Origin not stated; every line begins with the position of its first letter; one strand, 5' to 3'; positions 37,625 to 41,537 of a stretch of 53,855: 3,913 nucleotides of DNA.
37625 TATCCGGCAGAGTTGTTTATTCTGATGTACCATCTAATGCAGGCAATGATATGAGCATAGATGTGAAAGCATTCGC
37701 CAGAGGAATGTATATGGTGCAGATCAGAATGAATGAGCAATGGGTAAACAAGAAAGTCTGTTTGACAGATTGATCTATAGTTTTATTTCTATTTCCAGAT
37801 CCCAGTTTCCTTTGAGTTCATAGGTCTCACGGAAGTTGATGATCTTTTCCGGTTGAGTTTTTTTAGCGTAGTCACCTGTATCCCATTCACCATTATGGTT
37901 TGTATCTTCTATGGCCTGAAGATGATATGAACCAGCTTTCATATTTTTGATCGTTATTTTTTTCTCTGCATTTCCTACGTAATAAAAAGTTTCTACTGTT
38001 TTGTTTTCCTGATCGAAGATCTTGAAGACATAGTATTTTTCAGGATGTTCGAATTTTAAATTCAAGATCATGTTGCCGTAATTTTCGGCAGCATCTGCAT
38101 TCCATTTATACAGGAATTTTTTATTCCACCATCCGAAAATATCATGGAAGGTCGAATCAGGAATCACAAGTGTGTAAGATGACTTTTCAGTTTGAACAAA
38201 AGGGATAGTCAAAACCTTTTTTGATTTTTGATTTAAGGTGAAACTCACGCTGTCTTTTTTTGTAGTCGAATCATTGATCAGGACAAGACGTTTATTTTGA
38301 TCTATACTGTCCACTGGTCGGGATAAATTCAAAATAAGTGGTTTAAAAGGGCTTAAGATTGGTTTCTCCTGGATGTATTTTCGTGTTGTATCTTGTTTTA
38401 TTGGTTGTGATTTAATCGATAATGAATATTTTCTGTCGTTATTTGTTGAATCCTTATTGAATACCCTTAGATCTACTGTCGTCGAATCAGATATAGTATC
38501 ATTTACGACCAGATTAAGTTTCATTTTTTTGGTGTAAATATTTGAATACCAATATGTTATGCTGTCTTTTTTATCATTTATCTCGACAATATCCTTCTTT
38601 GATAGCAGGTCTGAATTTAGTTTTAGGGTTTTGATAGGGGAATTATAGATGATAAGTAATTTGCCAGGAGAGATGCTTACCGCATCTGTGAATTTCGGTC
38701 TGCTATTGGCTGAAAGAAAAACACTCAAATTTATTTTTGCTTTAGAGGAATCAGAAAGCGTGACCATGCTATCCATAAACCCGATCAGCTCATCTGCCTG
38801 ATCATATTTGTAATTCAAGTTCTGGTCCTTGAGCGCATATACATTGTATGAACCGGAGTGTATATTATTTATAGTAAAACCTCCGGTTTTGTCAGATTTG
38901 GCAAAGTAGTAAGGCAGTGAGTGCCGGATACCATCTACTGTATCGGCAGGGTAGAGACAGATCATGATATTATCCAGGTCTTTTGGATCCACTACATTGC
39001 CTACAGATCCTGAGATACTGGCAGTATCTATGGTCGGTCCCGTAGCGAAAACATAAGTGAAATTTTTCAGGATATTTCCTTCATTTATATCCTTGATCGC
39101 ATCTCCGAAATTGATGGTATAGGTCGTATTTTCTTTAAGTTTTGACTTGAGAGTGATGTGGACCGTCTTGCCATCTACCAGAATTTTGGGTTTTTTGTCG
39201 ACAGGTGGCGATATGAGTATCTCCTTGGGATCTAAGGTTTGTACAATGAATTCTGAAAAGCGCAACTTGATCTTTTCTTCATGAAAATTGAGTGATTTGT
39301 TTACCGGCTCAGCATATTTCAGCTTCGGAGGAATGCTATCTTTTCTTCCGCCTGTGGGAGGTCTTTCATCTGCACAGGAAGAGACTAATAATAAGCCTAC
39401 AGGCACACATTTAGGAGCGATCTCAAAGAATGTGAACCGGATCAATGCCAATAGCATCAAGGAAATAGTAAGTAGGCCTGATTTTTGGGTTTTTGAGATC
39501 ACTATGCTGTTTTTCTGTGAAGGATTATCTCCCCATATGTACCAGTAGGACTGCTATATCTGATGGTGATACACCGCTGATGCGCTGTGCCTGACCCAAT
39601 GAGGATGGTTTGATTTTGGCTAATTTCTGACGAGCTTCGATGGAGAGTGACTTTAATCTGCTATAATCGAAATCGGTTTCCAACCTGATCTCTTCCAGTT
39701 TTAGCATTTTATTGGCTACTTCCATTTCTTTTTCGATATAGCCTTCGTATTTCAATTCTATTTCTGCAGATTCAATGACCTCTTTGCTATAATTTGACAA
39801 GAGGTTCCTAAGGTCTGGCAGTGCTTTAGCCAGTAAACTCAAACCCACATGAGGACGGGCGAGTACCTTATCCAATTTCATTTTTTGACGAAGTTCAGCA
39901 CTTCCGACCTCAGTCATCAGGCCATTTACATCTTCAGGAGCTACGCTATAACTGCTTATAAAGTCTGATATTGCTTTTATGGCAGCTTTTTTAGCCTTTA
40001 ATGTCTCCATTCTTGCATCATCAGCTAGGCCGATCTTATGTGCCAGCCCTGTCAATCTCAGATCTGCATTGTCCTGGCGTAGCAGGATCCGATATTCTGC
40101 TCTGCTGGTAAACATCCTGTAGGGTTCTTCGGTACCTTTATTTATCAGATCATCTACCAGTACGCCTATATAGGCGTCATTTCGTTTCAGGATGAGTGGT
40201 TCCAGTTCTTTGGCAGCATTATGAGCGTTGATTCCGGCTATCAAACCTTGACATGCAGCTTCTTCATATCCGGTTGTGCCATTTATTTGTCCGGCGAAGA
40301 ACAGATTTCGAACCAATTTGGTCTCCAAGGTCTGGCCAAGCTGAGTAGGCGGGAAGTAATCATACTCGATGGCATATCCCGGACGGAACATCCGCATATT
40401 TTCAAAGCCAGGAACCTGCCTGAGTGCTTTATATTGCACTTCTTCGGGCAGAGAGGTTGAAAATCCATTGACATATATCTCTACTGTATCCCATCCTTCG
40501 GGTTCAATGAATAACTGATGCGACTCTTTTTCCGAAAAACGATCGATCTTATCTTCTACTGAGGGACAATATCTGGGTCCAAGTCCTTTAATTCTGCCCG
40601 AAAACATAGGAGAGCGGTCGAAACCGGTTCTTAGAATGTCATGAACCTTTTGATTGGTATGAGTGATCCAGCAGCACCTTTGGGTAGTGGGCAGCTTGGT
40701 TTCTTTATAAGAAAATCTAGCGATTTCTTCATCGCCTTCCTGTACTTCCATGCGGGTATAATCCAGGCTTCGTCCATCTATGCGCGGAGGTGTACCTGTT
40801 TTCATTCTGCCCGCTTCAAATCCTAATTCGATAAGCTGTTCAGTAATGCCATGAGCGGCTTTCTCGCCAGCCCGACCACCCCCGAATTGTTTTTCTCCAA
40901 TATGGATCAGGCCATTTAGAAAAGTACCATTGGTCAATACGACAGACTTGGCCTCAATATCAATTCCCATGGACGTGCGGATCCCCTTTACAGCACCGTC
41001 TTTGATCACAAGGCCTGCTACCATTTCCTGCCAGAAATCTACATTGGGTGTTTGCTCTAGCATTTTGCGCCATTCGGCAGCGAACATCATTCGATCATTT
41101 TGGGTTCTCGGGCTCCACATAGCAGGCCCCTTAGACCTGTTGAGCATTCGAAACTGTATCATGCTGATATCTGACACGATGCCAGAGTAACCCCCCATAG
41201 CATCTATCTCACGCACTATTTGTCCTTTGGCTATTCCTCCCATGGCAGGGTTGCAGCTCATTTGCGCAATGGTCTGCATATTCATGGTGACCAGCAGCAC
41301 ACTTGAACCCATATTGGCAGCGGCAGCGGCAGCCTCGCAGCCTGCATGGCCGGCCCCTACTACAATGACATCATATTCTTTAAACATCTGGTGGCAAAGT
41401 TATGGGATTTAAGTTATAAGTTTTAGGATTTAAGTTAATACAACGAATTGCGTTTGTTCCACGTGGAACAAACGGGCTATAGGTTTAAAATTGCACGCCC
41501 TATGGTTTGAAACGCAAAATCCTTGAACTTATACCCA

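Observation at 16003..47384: Over-represented 14-bp palindromic motif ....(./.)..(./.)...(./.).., at least 12 copies, enriched at gene boundaries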

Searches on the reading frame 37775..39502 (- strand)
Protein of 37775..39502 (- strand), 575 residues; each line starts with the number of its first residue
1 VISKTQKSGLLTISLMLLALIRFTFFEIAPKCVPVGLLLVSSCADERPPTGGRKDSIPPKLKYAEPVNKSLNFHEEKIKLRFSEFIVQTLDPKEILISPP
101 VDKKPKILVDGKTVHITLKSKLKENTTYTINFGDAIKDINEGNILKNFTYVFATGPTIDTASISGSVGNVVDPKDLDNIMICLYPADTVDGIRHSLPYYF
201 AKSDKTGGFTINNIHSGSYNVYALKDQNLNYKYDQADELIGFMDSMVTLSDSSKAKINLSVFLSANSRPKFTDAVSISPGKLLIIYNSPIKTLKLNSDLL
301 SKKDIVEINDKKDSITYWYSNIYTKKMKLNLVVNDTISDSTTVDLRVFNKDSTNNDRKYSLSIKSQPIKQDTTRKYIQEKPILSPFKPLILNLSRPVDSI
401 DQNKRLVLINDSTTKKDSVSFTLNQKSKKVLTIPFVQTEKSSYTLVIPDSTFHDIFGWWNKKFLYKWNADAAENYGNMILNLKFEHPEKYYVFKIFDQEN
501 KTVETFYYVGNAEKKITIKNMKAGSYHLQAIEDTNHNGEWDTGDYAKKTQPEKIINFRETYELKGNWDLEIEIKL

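Call 8: search_protein_families(library=pfam, proteins=[window:37775-39502:-])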
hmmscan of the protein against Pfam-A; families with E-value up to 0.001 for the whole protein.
window:37775-39502:- (575 aa): 3 families
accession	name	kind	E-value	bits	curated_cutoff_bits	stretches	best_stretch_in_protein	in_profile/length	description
PF13205.12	Big_5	-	2.8e-19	70.2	23.6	1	55-154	1-105/105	Bacterial Ig-like domain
PF14686.12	fn3_3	-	3.3e-08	33.6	24.4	1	198-229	26-57/75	Polysaccharide lyase family 4, domain II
PF09912.14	DUF2141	-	4.3e-07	30.3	24.4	1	498-543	27-73/112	Uncharacterized protein conserved in bacteria (DUF2141)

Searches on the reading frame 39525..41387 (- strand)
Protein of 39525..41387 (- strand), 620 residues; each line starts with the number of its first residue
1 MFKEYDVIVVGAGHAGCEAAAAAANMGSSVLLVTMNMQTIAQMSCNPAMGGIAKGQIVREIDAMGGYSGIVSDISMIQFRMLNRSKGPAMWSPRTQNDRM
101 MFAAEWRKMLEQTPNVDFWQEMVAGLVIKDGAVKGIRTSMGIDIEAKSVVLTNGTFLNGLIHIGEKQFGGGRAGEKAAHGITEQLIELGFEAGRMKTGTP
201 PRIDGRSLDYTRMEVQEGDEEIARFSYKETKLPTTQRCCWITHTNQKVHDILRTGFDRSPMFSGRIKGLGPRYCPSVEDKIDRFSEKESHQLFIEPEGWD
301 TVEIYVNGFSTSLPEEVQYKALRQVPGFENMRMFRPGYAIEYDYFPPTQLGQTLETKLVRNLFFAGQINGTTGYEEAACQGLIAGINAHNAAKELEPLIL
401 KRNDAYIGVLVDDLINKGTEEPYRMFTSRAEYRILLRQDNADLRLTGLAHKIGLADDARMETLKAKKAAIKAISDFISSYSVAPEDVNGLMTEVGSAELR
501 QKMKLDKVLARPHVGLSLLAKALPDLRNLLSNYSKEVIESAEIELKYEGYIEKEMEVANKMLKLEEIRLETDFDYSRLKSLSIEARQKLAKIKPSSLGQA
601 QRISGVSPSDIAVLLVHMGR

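Call 8: search_protein_families(library=pfam, proteins=[window:39525-41387:-])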
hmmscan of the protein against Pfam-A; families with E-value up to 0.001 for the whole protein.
window:39525-41387:- (620 aa): 10 families
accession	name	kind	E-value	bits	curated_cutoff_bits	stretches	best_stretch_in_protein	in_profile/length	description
PF01134.28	GIDA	-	3.9e-161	536.9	22.1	1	6-395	1-390/391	Glucose inhibited division protein A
PF13932.14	SAM_GIDA_C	-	1.9e-24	85.6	27.1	1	560-615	2-57/57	tRNA modifying enzyme MnmG/GidA C-terminal helical bundle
PF21680.2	GIDA_C_1st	-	3.9e-20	72.8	24.7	1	457-554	1-95/96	tRNA modifying enzyme MnmG/GidA C-terminal helical domain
PF12831.13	FAD_oxidored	-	2.6e-08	34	27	1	6-150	1-141/416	FAD dependent oxidoreductase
PF00890.30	FAD_binding_2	-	1e-05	25.4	20.4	1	6-36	1-31/414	FAD binding domain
PF07992.20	Pyr_redox_2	-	4.5e-05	23.5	26.1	1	5-51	1-48/291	Pyridine nucleotide-disulphide oxidoreductase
PF00070.33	Pyr_redox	-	8.2e-05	23.5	22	1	7-40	2-35/82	Pyridine nucleotide-disulphide oxidoreductase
PF01262.27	AlaDh_PNT_C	-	0.00019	21.4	23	1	6-43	30-67/214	Alanine dehydrogenase/PNT, C-terminal domain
PF03486.20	HI0933_like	-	0.00043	20.2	50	0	6-38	2-34/244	HI0933-like protein Rossmann domain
PF01266.30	DAO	-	0.00061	19.9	27.9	0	6-36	1-31/353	FAD dependent oxidoreductase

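Call 9: find_encoding_contigs(protein=window:39525-41387:-, flank=10000, max_places=6)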
Protein window:39525-41387:- (620 aa): no gene with exactly this product is on record in the collection.
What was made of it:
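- Tried and rejected: (a) Exact-protein look-up of the window's GidA, to find the source genome, returned nothing on record (call 9).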

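Call 10: find_related_loci(query=window:39525-41387:-, collection=genome_contigs, flank=10000)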
Query window:39525-41387:- (620 aa) in genome_contigs; peptide patterns used: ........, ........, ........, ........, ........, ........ (x = any residue, [..] = any of these).
599 stretches matched a pattern (row limit reached: there are more); 589 encode a relative of the query (tblastn E <= 1e-3); the best 80 are kept; 80 distinct loci.
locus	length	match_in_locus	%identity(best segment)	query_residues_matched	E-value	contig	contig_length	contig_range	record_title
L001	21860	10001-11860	85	1-620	0e+0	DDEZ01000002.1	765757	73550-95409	MAG TPA_asm: Bacteroidetes bacterium UBA1941 UBA1941_contig_1726, whole genome shotgun sequence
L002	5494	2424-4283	86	1-620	0e+0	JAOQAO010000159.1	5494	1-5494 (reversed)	MAG: Bacteroidetes bacterium isolate RYN_284 scaffold_1275507, whole genome shotgun sequence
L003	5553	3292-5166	79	1-620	0e+0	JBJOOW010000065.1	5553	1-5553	MAG: Bacteroidota bacterium isolate watershed3_2019_sw_WHONDRS-S19S_0084_B_bin.16 scaffold_472793, whole genome shotgun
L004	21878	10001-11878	79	1-620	0e+0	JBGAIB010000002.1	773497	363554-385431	MAG: Chitinophagales bacterium isolate MAG_MBR_H125.33 MBRH125-33_opera_contig_42, whole genome shotgun sequence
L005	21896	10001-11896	77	1-620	0e+0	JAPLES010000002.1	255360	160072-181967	MAG: Bacteroidetes bacterium isolate LacPavin_0818_WC40_MAG_40_11 LacPavin_0818_WC40_scaffold_131407, whole genome shotg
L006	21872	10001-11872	77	1-620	0e+0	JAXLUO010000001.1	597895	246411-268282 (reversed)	MAG: Chitinophagales bacterium isolate STL-BAC32 C2.193.fa-1, whole genome shotgun sequence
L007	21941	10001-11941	75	1-620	0e+0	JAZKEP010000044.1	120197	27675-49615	MAG: Bacteroidota bacterium isolate DC_HB_02_SPN181219-bin040_1 DCHB02SPN_B040_1_000000000044, whole genome shotgun sequ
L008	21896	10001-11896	76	1-620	0e+0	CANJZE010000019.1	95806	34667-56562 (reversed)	MAG: Bacteroidetes bacterium isolate RH-26jul17-168 genome assembly, contig: RH-26jul17-C515, whole genome shotgun seque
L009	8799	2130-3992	76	1-620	0e+0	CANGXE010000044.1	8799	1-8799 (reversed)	MAG: Bacteroidetes bacterium isolate RE-15aug16-101 genome assembly, contig: RE-15aug16-C13874, whole genome shotgun seq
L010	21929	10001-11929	75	1-620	0e+0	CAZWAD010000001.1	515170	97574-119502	MAG TPA_asm: uncultured Chitinophaga sp. isolate SRP287453_co1_292 genome assembly, contig: NODE_2_length_515170_cov_10.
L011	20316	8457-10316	75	1-620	0e+0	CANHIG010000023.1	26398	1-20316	MAG: Bacteroidetes bacterium isolate RE-23may17-425 genome assembly, contig: RE-23may17-C4792, whole genome shotgun sequ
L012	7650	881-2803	74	1-620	0e+0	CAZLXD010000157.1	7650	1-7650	MAG TPA_asm: uncultured Chitinophaga sp. isolate binchicken_co16_334 genome assembly, contig: NODE_15724_length_7650_cov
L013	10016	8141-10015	77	1-609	0e+0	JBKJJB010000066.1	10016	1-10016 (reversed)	MAG: Chitinophagales bacterium isolate ant_bin.189 S1Ck117_1448322_flag_0_multi_10.5030_len_10016, whole genome shotgun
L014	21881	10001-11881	75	1-620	0e+0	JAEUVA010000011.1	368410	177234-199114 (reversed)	MAG: Chitinophagales bacterium isolate new MAG-369 k141_4452554, whole genome shotgun sequence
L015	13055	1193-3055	71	1-620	0e+0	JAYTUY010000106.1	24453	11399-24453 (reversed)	MAG: Saprospiraceae bacterium isolate GFS_5639 GFS_5639_105, whole genome shotgun sequence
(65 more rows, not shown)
